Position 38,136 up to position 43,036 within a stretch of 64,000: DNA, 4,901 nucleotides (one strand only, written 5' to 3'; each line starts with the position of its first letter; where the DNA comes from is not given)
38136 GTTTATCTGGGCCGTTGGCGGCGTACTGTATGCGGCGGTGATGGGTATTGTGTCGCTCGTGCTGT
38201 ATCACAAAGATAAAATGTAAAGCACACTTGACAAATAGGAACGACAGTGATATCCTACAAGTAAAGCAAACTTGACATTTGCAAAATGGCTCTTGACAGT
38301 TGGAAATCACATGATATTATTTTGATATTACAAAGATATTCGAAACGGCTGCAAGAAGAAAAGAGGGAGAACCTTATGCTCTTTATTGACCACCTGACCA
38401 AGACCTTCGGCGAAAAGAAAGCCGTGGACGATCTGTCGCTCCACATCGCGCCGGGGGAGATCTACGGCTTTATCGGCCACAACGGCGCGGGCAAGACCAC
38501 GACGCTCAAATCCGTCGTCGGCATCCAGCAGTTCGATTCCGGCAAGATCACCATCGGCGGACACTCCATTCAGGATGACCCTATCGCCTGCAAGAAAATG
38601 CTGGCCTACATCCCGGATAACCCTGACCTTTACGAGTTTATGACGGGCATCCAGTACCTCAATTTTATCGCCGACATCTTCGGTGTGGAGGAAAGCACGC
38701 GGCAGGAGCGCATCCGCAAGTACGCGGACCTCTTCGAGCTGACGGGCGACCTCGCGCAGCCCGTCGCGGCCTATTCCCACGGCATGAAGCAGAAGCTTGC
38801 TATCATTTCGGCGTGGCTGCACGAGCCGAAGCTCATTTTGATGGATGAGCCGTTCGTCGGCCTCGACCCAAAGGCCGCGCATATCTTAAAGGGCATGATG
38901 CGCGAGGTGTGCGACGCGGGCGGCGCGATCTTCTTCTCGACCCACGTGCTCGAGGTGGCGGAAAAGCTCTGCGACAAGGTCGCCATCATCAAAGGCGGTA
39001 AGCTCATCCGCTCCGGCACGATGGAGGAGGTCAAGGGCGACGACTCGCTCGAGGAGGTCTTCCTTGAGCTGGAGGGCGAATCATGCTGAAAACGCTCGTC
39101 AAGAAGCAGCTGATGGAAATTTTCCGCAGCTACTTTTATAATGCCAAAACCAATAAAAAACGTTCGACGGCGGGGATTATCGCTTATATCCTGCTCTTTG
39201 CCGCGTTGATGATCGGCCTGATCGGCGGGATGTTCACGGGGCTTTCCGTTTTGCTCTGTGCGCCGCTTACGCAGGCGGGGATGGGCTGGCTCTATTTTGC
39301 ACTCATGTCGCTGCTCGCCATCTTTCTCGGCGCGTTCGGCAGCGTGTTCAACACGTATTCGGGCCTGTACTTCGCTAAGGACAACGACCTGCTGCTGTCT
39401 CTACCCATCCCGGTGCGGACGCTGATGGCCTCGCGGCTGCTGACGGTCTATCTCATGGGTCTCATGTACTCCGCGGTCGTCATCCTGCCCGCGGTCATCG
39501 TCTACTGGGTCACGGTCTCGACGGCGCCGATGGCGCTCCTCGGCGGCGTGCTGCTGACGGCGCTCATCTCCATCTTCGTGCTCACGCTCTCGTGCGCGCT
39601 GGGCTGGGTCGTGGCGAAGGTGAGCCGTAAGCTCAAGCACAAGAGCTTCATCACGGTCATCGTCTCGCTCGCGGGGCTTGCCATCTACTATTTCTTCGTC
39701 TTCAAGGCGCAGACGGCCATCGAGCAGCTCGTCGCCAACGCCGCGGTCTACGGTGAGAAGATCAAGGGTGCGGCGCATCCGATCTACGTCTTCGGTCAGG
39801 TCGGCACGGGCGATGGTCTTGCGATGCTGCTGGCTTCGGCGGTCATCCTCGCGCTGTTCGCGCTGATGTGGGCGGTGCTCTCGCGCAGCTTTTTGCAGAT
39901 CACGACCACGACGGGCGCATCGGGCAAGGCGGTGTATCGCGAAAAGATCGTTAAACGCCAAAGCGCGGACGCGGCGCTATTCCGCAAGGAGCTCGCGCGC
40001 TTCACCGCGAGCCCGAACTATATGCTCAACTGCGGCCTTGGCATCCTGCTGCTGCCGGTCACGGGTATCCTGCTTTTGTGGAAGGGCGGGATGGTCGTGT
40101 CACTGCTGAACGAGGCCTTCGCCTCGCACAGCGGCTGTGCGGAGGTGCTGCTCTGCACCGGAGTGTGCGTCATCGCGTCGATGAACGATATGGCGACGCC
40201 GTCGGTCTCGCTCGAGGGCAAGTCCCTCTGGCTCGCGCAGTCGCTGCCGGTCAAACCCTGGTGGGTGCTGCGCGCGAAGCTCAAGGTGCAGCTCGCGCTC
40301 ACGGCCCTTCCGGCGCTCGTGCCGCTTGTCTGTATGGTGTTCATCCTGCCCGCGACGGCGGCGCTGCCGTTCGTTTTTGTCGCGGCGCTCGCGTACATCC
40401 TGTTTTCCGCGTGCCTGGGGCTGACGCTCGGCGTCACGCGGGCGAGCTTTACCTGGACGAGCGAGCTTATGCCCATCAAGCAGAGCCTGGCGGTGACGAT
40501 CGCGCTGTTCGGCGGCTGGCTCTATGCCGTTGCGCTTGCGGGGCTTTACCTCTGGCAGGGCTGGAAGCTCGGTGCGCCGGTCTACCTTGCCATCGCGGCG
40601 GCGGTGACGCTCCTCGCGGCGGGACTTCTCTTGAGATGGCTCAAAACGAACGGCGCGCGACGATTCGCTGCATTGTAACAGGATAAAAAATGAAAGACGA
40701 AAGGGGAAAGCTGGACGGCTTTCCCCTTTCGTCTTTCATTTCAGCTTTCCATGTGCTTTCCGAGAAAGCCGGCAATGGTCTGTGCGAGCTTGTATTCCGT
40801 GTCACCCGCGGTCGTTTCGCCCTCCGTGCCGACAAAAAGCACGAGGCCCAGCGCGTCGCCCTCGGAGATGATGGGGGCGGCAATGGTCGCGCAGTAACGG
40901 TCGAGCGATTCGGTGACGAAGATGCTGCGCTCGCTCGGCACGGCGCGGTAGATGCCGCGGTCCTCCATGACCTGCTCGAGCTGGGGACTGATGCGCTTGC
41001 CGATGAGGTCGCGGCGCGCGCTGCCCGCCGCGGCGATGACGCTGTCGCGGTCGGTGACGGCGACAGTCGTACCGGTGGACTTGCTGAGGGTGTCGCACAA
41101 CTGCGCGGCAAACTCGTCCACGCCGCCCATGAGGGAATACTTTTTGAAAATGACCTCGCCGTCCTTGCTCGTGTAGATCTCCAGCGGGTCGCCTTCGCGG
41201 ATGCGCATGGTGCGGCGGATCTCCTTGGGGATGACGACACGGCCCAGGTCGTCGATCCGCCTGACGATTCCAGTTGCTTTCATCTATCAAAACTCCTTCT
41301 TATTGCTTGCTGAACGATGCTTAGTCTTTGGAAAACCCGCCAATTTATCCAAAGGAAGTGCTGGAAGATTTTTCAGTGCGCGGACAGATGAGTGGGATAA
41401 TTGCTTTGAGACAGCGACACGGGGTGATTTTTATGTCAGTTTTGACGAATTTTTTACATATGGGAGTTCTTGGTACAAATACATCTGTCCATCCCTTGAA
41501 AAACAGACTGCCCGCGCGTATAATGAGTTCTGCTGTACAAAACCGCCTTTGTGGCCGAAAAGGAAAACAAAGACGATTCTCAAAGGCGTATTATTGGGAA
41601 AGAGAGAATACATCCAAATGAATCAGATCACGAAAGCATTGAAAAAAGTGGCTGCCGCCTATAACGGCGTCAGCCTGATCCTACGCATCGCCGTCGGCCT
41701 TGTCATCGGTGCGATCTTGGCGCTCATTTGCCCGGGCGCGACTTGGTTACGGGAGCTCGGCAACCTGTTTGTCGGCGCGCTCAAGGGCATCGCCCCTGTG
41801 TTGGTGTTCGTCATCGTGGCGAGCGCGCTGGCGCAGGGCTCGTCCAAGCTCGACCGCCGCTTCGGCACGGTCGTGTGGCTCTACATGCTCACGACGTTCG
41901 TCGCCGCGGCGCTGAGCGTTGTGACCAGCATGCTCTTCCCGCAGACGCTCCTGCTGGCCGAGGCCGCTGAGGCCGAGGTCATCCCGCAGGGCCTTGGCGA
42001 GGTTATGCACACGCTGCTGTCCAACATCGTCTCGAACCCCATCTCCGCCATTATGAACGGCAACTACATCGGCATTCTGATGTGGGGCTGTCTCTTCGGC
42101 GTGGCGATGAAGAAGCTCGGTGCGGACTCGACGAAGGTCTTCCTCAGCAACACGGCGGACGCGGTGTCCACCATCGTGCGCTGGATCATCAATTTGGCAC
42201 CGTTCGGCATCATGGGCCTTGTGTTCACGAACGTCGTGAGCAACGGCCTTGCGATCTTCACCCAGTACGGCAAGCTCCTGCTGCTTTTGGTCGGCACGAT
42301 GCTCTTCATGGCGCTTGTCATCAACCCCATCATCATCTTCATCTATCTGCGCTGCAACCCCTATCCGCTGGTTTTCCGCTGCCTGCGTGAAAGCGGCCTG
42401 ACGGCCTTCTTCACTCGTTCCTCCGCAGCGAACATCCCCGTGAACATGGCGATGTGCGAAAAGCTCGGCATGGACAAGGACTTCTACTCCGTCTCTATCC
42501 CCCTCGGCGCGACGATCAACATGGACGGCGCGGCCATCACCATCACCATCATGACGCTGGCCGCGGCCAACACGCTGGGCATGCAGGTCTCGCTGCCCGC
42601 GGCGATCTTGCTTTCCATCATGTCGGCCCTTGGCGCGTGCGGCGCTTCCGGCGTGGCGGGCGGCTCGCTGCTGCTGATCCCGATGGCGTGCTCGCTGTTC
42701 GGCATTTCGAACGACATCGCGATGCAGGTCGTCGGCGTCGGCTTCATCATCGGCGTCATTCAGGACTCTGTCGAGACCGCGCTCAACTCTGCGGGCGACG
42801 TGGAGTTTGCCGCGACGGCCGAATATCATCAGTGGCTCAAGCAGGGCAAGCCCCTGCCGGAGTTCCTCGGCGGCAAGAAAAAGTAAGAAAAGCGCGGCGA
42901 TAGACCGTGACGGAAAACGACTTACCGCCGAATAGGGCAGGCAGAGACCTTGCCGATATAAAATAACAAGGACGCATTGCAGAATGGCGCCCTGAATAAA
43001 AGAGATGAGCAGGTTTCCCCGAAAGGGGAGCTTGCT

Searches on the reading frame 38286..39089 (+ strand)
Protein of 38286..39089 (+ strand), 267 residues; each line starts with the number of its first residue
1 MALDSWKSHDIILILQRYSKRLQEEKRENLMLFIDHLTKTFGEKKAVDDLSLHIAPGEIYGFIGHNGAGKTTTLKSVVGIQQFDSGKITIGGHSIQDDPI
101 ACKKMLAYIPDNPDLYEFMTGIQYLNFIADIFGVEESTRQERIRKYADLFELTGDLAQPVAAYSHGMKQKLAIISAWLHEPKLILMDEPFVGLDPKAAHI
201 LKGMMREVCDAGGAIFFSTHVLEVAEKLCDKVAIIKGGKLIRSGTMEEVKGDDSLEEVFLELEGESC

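Call 14: search_protein_families(library=pfam, proteins=[window:38286-39089:+])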
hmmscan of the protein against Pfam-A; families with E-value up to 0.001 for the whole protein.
window:38286-39089:+ (267 aa): 2 families
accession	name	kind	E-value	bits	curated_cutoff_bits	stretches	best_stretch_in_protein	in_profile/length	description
PF00005.33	ABC_tran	-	3.1e-26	93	25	1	48-190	2-136/137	ABC transporter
PF13304.12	AAA_21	-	3.6e-13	50.7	27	1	132-220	203-298/304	AAA domain, putative AbiEii toxin, Type IV TA system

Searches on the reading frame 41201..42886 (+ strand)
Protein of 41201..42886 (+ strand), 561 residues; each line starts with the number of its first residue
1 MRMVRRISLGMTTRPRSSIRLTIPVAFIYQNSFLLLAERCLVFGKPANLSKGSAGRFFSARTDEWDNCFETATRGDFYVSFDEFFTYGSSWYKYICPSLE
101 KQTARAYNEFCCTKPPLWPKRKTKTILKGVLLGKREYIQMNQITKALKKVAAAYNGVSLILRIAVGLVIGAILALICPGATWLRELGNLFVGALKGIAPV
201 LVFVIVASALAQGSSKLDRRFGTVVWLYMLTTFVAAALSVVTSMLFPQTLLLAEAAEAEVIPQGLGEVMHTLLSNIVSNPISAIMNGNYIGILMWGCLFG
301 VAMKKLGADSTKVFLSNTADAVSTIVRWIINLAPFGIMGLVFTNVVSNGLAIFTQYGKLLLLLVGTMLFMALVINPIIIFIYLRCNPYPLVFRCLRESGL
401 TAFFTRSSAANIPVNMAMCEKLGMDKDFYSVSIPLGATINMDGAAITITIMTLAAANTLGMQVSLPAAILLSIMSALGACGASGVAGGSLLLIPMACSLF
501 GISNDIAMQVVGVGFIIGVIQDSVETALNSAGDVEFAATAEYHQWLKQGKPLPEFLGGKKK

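Call 14: search_protein_families(library=pfam, proteins=[window:41201-42886:+])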
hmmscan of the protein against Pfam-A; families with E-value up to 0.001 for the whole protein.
window:41201-42886:+ (561 aa): 1 family
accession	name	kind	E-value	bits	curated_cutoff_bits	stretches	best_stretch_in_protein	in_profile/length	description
PF00375.23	SDF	-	8.6e-68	229.6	27.9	1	159-539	1-383/387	Sodium:dicarboxylate symporter family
